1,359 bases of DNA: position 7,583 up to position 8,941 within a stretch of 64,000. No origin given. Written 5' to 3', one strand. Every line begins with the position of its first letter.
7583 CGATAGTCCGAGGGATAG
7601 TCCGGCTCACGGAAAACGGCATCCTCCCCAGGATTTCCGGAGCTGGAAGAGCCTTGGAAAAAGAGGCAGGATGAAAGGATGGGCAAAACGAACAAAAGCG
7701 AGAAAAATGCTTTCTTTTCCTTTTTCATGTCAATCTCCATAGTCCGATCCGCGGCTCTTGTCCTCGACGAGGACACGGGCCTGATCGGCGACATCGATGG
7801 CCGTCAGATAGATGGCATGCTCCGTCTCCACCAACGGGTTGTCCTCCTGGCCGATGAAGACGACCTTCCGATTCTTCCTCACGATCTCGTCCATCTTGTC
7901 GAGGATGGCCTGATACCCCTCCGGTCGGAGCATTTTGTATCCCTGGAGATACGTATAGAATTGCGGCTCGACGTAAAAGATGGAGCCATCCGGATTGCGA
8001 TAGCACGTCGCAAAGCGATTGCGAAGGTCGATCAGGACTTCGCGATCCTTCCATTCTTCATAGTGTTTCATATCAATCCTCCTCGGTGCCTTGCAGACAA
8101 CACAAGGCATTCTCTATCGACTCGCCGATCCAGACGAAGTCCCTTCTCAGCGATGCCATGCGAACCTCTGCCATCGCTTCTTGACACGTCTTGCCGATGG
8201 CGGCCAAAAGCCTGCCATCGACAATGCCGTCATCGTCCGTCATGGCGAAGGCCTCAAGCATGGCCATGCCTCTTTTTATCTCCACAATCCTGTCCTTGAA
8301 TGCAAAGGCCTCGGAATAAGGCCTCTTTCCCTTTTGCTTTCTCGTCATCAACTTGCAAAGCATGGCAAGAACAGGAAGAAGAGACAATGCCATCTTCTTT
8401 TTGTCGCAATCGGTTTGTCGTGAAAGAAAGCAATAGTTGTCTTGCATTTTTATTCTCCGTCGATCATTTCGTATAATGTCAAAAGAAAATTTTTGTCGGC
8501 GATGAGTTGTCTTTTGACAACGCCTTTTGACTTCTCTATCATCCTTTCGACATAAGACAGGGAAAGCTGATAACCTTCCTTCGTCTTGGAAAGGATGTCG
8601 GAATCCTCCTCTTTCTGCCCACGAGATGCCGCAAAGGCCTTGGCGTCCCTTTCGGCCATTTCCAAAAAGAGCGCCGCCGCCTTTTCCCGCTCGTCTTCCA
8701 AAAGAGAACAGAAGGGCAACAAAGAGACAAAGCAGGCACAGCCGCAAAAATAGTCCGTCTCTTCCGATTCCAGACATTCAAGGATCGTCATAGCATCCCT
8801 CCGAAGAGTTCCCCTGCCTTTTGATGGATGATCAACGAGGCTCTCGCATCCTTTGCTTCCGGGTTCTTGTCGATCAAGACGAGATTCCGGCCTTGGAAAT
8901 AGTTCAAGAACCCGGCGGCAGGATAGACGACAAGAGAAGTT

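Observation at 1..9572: Sirtuin-led, seven-gene translationally coupled operon ending in two giant unknown proteins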

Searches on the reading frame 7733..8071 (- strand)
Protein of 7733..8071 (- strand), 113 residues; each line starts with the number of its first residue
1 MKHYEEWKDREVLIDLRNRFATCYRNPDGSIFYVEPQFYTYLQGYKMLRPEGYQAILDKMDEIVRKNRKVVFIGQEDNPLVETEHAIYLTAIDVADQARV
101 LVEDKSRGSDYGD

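Call 6: search_protein_families(library=pfam, proteins=[window:7733-8071:-], max_evalue=1)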
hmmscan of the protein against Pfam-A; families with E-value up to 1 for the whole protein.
window:7733-8071:- (113 aa): 0 families

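Call 7: search_protein_families(library=padloc, proteins=[window:7733-8071:-], max_evalue=1)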
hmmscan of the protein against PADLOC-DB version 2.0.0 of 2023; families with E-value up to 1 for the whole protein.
window:7733-8071:- (113 aa): 0 families

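Call 8: search_protein_families(library=ncbifam, proteins=[window:7733-8071:-], max_evalue=1)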
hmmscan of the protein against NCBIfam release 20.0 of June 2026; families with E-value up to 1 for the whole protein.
window:7733-8071:- (113 aa): 1 family
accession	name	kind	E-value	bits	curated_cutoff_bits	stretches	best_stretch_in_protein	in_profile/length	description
NF000261.1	NimABCDEF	equivalog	0.014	15.3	260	1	30-106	36-108/153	NimABCDEF family 5-nitroimidazole reductase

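Call 10: search_protein_families(library=phrogs, proteins=[window:7733-8071:-], max_evalue=1)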
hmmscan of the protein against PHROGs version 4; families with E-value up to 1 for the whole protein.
window:7733-8071:- (113 aa): 2 families
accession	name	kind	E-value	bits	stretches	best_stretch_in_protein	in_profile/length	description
phrog_7502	-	unknown function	0.0011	19.7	1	45-105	228-289/298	-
phrog_24257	-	unknown function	0.26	12.2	1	23-54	3-39/69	-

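Call 31: search_solved_structures(query=A2, max_evalue=10, show_alignments=2)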
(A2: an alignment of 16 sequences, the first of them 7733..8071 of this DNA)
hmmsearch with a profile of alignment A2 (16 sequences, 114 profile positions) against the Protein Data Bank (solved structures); distinct sequences matched with E-value up to 10: 2.
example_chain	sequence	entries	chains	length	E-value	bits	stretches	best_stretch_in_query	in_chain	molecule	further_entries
8yh1_A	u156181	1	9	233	0.97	12.6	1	63-109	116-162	Uridylate kinase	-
1yx7_A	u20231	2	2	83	0.99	12.6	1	12-69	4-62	Calsensin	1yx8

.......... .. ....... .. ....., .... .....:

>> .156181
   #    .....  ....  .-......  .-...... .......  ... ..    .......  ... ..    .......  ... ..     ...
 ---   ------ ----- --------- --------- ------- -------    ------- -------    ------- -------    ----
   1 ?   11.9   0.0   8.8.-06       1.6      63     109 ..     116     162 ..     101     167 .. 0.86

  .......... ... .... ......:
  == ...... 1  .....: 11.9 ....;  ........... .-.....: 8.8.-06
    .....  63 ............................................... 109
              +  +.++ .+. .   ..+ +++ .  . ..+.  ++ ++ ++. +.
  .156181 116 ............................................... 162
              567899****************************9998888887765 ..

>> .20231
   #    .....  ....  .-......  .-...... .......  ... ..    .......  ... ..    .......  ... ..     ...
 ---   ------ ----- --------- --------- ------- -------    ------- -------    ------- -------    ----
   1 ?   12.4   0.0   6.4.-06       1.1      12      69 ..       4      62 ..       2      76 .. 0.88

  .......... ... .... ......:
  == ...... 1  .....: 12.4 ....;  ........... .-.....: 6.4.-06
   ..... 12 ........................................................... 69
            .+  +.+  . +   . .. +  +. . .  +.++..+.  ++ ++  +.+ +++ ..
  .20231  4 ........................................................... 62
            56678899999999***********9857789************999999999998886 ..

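Call 44: find_homologous_proteins(query=window:7733-8071:-, max_evalue=0.001)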
Query window:7733-8071:- (113 aa): 87 proteins with E <= 0.001 among 88 candidates.
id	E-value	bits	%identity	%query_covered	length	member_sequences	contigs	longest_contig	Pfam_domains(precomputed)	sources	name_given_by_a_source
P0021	1.2e-70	253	100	100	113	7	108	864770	-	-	-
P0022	2.4e-65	235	94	100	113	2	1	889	-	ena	-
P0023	1.2e-64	233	93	100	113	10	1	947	-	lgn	-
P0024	1.6e-59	217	85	100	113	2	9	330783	-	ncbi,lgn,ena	-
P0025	2.0e-57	210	82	97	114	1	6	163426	-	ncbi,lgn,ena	-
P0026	2.7e-57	210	81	97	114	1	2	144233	-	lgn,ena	-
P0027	1.8e-56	207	80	99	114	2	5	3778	-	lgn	-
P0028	3.2e-56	206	79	99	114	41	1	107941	-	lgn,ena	-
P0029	3.7e-56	206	80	97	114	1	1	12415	-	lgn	-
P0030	4.4e-56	206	81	100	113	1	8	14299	-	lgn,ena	-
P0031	4.9e-56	206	81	100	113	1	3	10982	-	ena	-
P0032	1.1e-55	204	79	99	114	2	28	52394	-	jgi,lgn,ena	-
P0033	1.6e-55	204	79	99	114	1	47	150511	-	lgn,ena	-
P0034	2.4e-55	203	78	98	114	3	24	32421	-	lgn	-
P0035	3.3e-55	203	78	98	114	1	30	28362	-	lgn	-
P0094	3.6e-31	125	52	97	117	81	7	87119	-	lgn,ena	-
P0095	1.5e-29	120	50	100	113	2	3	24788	-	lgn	-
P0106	3.8e-22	96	46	95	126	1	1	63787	-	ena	-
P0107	2.1e-20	91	45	98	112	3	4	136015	-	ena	-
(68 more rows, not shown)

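Call 45: find_encoding_contigs(protein=P0107, flank=10000, max_places=1)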
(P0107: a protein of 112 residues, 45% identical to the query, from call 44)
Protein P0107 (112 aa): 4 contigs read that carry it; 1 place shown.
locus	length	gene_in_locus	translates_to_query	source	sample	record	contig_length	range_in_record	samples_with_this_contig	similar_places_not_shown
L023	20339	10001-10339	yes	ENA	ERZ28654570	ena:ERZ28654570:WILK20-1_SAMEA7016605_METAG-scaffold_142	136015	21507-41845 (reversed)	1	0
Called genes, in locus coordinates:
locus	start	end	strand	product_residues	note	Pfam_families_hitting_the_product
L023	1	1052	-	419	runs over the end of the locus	PF02646:RmuC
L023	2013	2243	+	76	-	-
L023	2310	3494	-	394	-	PF00009:GTP_EFTU, PF03144:GTP_EFTU_D2, PF03143:GTP_EFTU_D3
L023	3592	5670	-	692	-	PF00009:GTP_EFTU, PF03144:GTP_EFTU_D2, PF22042:EF-G_D2, PF14492:EFG_III, PF16658:RF3_C, PF03764:EFG_IV, PF00679:EFG_C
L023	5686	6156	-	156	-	PF00177:Ribosomal_S7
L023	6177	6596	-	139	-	PF00164:Ribosom_S12_S23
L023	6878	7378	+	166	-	PF18819:MuF_C (weak)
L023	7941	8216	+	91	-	PF04221:RelB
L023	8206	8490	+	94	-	PF15738:YafQ_toxin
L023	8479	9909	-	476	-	-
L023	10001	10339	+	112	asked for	-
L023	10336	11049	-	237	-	-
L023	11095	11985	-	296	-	PF14397:ATPgrasp_ST (faint), PF02655:ATP-grasp_3, PF08443:RimK, PF02955:GSH-S_ATP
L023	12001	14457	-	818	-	PF04231:Endonuclease_1, PF26918:Ig_Eae (faint), PF02368:Big_2, PF26182:Ig_NUP210_5th (faint), PF02368:Big_2, PF21461:HL_N-beta (weak), PF02368:Big_2, PF21461:HL_N-beta (weak)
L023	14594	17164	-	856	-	PF07963:N_methyl (weak)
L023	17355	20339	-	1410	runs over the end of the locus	PF04997:RNA_pol_Rpb1_1, PF00623:RNA_pol_Rpb1_2, PF04983:RNA_pol_Rpb1_3, PF05000:RNA_pol_Rpb1_4, PF04998:RNA_pol_Rpb1_5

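Call 46: find_encoding_contigs(protein=P0094, flank=10000, max_places=1)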
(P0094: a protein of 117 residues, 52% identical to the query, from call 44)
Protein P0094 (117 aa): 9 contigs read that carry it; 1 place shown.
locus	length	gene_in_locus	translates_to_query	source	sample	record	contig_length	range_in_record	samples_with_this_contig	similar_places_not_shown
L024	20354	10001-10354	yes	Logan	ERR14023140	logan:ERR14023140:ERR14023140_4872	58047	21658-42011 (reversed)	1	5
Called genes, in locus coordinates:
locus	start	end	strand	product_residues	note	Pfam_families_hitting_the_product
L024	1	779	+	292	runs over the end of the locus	PF02463:SMC_N (faint), PF00005:ABC_tran, PF13175:AAA_15 (faint), PF13304:AAA_21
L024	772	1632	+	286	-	PF02361:CbiQ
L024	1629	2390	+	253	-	PF01416:PseudoU_synth_1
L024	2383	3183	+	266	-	PF02811:PHP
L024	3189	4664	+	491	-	PF13091:PLDc_2, PF00614:PLDc (weak), PF13091:PLDc_2, PF00614:PLDc (weak)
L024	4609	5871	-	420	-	PF01171:ATP_bind_3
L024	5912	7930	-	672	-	PF07228:SpoIIE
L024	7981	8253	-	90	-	-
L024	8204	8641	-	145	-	-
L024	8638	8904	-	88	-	PF07873:YabP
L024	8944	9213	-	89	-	PF01479:S4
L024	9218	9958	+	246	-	PF00696:AA_kinase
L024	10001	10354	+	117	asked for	-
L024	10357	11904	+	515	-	-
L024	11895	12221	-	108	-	PF06133:Com_YlbF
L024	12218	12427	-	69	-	PF14003:YlbE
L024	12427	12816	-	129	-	PF14071:YlbD_coat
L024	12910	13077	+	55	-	PF09680:YjcZ_2 (weak)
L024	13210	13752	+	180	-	PF01327:Pep_deformylase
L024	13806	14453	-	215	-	-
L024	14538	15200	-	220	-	PF00834:Ribul_P_3_epim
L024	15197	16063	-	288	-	PF03193:RsgA_GTPase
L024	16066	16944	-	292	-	PF00069:Pkinase, PF07714:PK_Tyr_Ser-Thr, PF03109:ABC1 (weak)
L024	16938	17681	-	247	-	PF00481:PP2C, PF13672:PP2C_2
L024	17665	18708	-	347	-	PF21016:RlmN_N, PF04055:Radical_SAM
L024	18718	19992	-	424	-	PF01189:Methyltr_RsmB-F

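Call 47: find_encoding_contigs(protein=P0106, flank=10000, max_places=1)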
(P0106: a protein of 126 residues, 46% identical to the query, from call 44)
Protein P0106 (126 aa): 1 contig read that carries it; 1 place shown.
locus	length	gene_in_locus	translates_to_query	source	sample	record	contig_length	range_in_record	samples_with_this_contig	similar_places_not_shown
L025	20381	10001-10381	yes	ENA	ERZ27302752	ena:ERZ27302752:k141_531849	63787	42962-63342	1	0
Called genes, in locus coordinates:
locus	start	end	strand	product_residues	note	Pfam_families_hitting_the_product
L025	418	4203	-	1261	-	PF13195:DUF4011, PF18741:MTES_1575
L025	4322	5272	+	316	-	PF00535:Glycos_transf_2, PF10111:Glyco_tranf_2_2 (weak)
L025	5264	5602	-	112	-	-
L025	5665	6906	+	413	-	PF00275:EPSP_synthase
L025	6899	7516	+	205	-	-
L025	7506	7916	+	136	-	-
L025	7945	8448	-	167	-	-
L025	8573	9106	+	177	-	PF04961:FTCD_C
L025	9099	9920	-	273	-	PF00702:Hydrolase (faint), PF08282:Hydrolase_3, PF05116:S6PP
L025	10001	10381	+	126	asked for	-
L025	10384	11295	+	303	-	PF00561:Abhydrolase_1, PF10230:LIDHydrolase (weak), PF12146:Hydrolase_4, PF12697:Abhydrolase_6 (weak)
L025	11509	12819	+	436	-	PF03721:UDPG_MGDP_dh_N, PF00984:UDPG_MGDP_dh, PF03720:UDPG_MGDP_dh_C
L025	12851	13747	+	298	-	PF00924:MS_channel_2nd, PF21082:MS_channel_3rd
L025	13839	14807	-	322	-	-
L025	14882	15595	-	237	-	PF00588:SpoU_methylase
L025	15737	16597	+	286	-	-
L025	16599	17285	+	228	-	PF01226:Form_Nir_trans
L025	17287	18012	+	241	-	PF01643:Acyl-ACP_TE, PF20791:Acyl-ACP_TE_C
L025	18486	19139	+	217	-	PF01381:HTH_3, PF12844:HTH_19, PF13443:HTH_26 (weak)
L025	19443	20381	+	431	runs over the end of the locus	-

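Call 69: predict_structure(alignment_id=A5)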
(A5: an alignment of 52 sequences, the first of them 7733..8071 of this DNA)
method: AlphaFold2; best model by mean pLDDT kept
length: 113 residues; sequences in the alignment: 52
mean_pLDDT: 90.1   pTM: 0.81
mean pLDDT of the five models: 90.1, 88.5, 87.6, 87.6, 85.9
residues with pLDDT >= 90: 96; 70-90: 4; 50-70: 8; < 50: 5
segments of 3 or more residues with pLDDT < 50: none
pLDDT, mean of each block of 10 residues (from residue 1): 87 94 97 97 94 96 98 95 96 94 55 52
secondary structure, 60 per line:
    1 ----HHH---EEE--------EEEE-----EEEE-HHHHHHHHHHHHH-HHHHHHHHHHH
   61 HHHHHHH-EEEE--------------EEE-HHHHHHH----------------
elements in order: E11-13 E22-25 E31-34 H36-48 H50-67 E69-72 E87-89 H91-97
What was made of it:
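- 7730..8071 (-): G4: 113-aa alpha/beta protein and the most conserved component, with an invariant disordered C-terminal tail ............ AF2 pLDDT is 90.1 and pTM 0.81, with the tail at about 52-55 (call 69).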

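Call 72: fold_search(model_id=the predicted structure, library=pdb)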
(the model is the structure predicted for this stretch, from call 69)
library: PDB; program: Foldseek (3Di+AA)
matches with E <= 10: 213; with E <= 0.001: 0
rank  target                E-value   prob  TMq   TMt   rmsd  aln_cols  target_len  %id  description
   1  1wtd_A                2.8e-01  0.13  0.26  0.13  12.7       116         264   11  Crystal structure of type II restrcition endonuclease, EcoO109I DNA-free form (released 2004-12-14)
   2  1wtd_B                3.0e-01  0.14  0.27  0.14  12.1       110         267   14  Crystal structure of type II restrcition endonuclease, EcoO109I DNA-free form (released 2004-12-14)
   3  3cia_A                7.7e-01  0.10  0.25  0.07   8.4        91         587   16  Crystal structure of cold-aminopeptidase from Colwellia psychrerythraea (released 2008-07-01)
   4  5gkj_B                8.8e-01  0.07  0.20  0.11  12.2        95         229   13  Structure of EndoMS in apo form (released 2016-11-02)
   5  4p8q_A                8.8e-01  0.07  0.23  0.06   8.8       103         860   12  Crystal Structure of Human Insulin Regulated Aminopeptidase with Alanine in Active Site (released 2014-12-03)
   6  3cia_B                9.4e-01  0.09  0.25  0.07   8.4        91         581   16  Crystal structure of cold-aminopeptidase from Colwellia psychrerythraea (released 2008-07-01)
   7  3cia_D                1.0e+00  0.09  0.25  0.07   8.4        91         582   16  Crystal structure of cold-aminopeptidase from Colwellia psychrerythraea (released 2008-07-01)
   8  8q3k_E                1.3e+00  0.06  0.22  0.15  11.3       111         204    8  The open state of the ASFV apo-RNA polymerase (released 2024-02-14)
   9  8cgw_B                1.5e+00  0.06  0.25  0.05   7.2        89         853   10  Insulin-regulated aminopeptidase (IRAP) in complex with an allosteric benzopyran-based inhibitor (released 2024-01-31)
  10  6mzc_B                1.6e+00  0.06  0.25  0.05   8.7       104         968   12  Human TFIID BC core (released 2018-11-28)
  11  2cru_MODEL_1_A        1.8e+00  0.30  0.37  0.35   8.1        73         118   11  Solution structure of programmed cell death 5 (released 2005-11-20)
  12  1eij_MODEL_1_A        2.0e+00  0.20  0.32  0.46   4.4        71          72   11  NMR ENSEMBLE OF METHANOBACTERIUM THERMOAUTOTROPHICUM PROTEIN 1615 (released 2000-11-03)
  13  2fh0_MODEL_1_A        2.0e+00  0.16  0.34  0.44   8.3        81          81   14  NMR Ensemble of The Yeast Saccharomyces cerevisiae protein Ymr074cp core region (released 2007-01-02)
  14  2wv6_F                2.0e+00  0.08  0.17  0.20   8.1        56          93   16  Crystal structure of the cholera toxin-like B-subunit from Citrobacter freundii to 1.9 angstrom (released 2009-10-27)
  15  6rz0                  2.0e+00  0.04  0.21  0.12  14.2        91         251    9  Crystal structure of Escherichia coli Glyoxalase II (released 2020-07-15)
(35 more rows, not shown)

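Call 100: find_encoding_contigs(protein=P0095, flank=6000, max_places=3)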
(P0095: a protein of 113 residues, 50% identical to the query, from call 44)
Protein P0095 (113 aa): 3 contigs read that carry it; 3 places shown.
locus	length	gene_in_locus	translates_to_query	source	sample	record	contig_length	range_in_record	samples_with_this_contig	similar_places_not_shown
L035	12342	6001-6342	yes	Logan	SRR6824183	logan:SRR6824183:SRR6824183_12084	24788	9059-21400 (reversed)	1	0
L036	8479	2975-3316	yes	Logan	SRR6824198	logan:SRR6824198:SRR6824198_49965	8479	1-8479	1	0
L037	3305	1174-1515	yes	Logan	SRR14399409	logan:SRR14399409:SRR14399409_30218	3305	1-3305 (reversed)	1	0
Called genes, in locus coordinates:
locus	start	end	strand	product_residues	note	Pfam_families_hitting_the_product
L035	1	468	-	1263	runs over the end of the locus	PF13195:DUF4011, PF18741:MTES_1575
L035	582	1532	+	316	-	PF00535:Glycos_transf_2, PF10111:Glyco_tranf_2_2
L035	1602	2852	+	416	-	PF00275:EPSP_synthase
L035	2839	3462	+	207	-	-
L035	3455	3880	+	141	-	-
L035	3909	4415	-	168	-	-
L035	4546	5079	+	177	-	PF04961:FTCD_C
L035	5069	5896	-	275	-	PF08282:Hydrolase_3, PF05116:S6PP (weak)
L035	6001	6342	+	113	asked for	-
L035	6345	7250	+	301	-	PF00561:Abhydrolase_1, PF12146:Hydrolase_4, PF12697:Abhydrolase_6, PF00326:Peptidase_S9 (weak)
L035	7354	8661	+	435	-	PF01210:NAD_Gly3P_dh_N (faint), PF03721:UDPG_MGDP_dh_N, PF00984:UDPG_MGDP_dh, PF03720:UDPG_MGDP_dh_C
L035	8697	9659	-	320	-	-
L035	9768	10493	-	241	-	PF00588:SpoU_methylase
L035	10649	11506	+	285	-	-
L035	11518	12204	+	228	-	PF01226:Form_Nir_trans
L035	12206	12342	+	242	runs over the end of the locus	PF01643:Acyl-ACP_TE, PF20791:Acyl-ACP_TE_C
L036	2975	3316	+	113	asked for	-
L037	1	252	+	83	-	?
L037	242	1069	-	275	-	PF08282:Hydrolase_3, PF05116:S6PP (weak)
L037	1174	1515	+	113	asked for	-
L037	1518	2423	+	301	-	PF00561:Abhydrolase_1, PF12146:Hydrolase_4, PF12697:Abhydrolase_6, PF00326:Peptidase_S9 (weak)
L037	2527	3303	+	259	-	?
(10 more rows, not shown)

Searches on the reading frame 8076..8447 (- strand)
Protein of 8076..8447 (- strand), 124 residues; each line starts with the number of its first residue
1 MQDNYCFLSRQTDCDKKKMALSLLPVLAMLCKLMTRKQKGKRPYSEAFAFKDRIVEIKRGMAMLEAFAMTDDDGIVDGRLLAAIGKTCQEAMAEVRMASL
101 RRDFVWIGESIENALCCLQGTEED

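Call 6: search_protein_families(library=pfam, proteins=[window:8076-8447:-], max_evalue=1)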
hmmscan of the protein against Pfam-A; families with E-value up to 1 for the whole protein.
window:8076-8447:- (124 aa): 1 family
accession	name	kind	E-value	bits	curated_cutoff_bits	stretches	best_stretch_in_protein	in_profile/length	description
PF16749.10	Arteri_nsp7a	-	0.15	12.7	27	1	44-97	48-101/130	Arterivirus nonstructural protein 7 alpha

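Call 7: search_protein_families(library=padloc, proteins=[window:8076-8447:-], max_evalue=1)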
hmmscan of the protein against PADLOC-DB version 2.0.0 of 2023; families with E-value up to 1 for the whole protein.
window:8076-8447:- (124 aa): 0 families

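Call 8: search_protein_families(library=ncbifam, proteins=[window:8076-8447:-], max_evalue=1)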
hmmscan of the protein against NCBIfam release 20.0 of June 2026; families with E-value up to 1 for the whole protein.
window:8076-8447:- (124 aa): 0 families

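Call 10: search_protein_families(library=phrogs, proteins=[window:8076-8447:-], max_evalue=1)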
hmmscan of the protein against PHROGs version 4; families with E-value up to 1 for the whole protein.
window:8076-8447:- (124 aa): 0 families

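Call 32: search_solved_structures(query=A3, max_evalue=10, show_alignments=2)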
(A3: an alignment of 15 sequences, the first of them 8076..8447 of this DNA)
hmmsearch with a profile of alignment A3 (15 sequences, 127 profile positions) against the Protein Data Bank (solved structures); distinct sequences matched with E-value up to 10: 1.
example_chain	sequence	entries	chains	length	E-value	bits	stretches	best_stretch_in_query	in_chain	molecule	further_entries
2fjc_A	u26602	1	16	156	1.1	12.6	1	69-124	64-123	Antigen TpF1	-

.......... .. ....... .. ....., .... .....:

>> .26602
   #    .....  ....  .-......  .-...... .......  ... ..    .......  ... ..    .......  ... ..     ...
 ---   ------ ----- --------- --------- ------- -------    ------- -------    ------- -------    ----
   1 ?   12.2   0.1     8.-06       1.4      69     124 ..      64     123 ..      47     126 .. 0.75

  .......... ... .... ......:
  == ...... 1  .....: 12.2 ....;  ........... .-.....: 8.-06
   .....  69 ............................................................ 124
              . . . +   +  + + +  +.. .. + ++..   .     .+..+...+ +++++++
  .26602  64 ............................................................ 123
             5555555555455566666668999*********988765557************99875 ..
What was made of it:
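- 8073..8447 (-): G3: small helical protein, 124 aa, with the motifs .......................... and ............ Probably a paralog of G2. No family or PDB hit (calls 6-8, 32).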

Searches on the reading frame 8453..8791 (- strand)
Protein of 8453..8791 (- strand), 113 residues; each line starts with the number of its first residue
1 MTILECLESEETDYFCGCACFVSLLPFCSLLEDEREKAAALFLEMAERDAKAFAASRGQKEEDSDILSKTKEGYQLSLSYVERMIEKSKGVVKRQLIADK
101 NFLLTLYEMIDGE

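Call 6: search_protein_families(library=pfam, proteins=[window:8453-8791:-], max_evalue=1)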
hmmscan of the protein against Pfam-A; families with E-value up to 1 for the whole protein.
window:8453-8791:- (113 aa): 0 families

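Call 7: search_protein_families(library=padloc, proteins=[window:8453-8791:-], max_evalue=1)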
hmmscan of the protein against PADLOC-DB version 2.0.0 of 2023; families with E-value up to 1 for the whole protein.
window:8453-8791:- (113 aa): 0 families

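Call 8: search_protein_families(library=ncbifam, proteins=[window:8453-8791:-], max_evalue=1)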
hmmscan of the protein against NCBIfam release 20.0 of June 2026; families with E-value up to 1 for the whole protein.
window:8453-8791:- (113 aa): 0 families

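Call 10: search_protein_families(library=phrogs, proteins=[window:8453-8791:-], max_evalue=1)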
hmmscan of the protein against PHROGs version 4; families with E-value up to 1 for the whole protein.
window:8453-8791:- (113 aa): 1 family
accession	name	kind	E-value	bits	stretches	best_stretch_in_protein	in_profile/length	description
phrog_1608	-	tail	0.25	11.8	1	67-100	137-170/192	tail protein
